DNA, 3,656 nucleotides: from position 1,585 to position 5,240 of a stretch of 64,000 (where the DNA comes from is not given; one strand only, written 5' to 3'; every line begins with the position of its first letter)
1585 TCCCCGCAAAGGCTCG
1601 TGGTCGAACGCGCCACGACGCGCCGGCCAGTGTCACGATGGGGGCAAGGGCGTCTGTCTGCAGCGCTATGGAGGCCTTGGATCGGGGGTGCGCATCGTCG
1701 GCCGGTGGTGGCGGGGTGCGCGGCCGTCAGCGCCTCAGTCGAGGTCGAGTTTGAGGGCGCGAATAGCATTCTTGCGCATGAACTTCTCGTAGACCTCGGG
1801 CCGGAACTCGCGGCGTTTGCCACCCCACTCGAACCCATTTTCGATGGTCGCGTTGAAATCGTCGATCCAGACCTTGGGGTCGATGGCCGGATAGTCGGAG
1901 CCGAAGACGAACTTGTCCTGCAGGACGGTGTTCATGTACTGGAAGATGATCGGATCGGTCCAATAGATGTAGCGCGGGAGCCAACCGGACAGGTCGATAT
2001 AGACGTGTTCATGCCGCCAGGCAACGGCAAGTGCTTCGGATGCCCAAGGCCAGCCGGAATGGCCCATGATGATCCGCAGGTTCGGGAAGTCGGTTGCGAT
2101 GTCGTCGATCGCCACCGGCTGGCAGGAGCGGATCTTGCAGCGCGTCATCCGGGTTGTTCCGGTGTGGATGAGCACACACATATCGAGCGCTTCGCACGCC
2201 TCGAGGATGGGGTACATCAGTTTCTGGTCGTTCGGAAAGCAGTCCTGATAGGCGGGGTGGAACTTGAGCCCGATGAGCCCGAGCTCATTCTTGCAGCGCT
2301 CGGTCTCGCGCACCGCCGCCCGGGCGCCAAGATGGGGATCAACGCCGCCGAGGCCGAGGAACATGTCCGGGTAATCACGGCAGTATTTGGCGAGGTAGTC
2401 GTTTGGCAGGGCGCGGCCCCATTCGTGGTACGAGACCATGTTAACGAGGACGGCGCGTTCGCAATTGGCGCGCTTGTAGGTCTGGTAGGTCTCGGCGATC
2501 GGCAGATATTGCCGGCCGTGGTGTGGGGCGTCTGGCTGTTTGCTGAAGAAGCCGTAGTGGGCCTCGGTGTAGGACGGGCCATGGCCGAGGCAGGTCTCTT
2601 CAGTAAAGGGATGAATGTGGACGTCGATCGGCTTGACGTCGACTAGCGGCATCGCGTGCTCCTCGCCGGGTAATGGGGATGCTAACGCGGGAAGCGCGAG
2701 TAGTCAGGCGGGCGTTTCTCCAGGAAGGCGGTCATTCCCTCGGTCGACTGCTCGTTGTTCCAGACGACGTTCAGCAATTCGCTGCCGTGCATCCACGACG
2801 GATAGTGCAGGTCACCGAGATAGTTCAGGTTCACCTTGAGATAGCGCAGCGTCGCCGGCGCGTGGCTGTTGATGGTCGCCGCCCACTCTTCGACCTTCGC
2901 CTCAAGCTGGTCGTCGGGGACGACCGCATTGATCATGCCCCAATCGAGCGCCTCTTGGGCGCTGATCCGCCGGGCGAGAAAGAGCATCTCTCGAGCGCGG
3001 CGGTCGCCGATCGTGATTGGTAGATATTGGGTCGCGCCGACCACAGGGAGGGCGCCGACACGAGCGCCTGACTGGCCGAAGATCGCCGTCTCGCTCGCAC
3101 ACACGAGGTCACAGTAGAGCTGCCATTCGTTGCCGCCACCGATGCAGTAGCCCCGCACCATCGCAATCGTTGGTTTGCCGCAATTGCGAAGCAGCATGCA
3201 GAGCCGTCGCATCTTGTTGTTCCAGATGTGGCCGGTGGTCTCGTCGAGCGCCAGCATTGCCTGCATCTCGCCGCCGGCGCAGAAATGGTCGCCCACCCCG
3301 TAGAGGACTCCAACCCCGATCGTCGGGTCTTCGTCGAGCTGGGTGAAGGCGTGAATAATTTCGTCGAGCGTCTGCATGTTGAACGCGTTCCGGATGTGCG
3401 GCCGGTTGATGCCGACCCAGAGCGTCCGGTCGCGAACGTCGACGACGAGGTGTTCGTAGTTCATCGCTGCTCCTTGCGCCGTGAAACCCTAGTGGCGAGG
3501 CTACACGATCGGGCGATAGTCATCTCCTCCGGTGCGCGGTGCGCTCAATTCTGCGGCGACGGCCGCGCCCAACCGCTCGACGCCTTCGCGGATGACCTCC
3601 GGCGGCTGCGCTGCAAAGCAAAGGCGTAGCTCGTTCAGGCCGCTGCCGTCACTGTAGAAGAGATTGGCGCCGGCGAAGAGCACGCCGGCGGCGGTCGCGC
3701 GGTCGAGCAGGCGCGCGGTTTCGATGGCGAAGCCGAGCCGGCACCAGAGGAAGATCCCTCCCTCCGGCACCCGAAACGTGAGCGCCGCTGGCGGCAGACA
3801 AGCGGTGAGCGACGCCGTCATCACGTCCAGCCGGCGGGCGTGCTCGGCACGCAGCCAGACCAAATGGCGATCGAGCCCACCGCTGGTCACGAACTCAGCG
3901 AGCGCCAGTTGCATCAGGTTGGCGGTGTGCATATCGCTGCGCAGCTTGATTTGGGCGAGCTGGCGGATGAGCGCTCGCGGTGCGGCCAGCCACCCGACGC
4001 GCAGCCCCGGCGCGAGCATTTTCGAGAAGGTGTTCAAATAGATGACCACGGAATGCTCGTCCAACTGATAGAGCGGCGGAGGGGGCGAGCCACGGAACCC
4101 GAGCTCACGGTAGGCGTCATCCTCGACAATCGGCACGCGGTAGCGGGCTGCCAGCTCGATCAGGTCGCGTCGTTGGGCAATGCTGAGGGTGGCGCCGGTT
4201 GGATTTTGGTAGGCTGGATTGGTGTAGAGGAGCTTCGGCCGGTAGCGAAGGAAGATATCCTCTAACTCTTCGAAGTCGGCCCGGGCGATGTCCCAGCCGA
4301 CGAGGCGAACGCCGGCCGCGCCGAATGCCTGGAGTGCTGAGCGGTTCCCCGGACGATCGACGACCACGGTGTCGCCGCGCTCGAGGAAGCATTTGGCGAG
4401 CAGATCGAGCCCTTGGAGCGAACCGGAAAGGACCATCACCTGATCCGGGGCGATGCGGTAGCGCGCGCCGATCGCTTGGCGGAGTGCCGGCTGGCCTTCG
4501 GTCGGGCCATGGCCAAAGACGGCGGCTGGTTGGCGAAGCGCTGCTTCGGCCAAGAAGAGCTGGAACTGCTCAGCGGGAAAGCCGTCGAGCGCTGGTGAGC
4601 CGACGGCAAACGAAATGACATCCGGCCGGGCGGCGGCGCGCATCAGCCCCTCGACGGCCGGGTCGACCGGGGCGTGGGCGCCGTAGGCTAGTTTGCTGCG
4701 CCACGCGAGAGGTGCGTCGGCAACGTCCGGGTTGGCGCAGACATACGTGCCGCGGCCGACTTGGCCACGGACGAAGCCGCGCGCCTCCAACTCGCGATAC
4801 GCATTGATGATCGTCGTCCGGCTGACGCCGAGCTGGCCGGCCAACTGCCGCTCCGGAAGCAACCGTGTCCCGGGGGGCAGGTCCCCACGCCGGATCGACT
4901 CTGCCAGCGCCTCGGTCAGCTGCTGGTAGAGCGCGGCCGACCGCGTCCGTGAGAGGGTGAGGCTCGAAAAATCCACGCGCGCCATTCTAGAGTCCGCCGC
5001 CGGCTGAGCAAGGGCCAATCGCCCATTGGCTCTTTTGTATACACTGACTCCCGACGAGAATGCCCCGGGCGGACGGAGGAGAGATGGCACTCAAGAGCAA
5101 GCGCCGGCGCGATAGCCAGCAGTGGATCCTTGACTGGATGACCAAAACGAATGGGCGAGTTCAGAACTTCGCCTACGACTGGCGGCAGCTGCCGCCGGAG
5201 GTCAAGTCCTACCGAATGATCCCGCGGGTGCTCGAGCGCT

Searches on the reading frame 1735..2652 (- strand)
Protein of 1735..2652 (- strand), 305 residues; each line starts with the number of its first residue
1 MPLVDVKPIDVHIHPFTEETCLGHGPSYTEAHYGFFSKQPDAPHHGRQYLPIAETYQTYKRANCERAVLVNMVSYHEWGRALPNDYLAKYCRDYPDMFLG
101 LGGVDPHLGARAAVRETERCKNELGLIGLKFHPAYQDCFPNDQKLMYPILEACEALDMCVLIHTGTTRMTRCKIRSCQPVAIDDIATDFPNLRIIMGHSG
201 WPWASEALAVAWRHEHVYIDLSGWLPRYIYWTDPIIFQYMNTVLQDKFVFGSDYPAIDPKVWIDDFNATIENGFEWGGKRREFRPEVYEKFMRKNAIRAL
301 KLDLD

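Call 84: search_protein_families(library=pfam, proteins=[window:1735-2652:-], max_evalue=0.00001)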
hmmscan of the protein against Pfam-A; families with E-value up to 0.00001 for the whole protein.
window:1735-2652:- (305 aa): 1 family
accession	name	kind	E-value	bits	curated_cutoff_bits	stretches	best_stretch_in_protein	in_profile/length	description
PF04909.20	Amidohydro_2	-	8.8e-44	150.8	26.4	1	9-302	1-289/289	Amidohydrolase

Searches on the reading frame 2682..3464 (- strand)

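Call 84: search_protein_families(library=pfam, proteins=[window:2682-3464:-], max_evalue=0.00001)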
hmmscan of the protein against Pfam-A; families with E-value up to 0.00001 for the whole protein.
window:2682-3464:- (260 aa): 2 families
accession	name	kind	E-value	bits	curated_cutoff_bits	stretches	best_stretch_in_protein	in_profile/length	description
PF00378.25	ECH_1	-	1.1e-61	208.7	27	1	17-256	9-249/251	Enoyl-CoA hydratase/isomerase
PF16113.10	ECH_2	-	5.5e-21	75.9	27.2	1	17-199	4-189/335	Enoyl-CoA hydratase/isomerase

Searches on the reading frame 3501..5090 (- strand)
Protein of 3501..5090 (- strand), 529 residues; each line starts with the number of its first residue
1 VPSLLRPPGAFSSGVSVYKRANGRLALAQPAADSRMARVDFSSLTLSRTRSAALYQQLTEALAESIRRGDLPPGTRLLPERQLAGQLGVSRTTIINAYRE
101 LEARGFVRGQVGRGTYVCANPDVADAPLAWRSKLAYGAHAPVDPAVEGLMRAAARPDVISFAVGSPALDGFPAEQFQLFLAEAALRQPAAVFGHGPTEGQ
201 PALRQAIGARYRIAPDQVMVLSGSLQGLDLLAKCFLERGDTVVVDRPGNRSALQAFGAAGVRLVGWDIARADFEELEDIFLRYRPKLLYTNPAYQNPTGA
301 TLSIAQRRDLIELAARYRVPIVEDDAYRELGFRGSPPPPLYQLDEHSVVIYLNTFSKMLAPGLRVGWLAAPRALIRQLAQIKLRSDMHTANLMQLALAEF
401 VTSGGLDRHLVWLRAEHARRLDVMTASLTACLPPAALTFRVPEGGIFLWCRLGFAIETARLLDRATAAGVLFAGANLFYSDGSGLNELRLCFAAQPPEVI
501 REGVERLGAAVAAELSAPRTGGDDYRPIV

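Call 84: search_protein_families(library=pfam, proteins=[window:3501-5090:-], max_evalue=0.00001)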
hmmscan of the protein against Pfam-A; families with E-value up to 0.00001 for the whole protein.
window:3501-5090:- (529 aa): 2 families
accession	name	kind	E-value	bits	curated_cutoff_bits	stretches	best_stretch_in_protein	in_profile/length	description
PF00155.27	Aminotran_1_2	-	9.2e-36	124.2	19.7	1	158-507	3-361/361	Aminotransferase class I and II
PF00392.27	GntR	-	9.8e-16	57.6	27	1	54-117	1-64/64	Bacterial regulatory proteins, gntR family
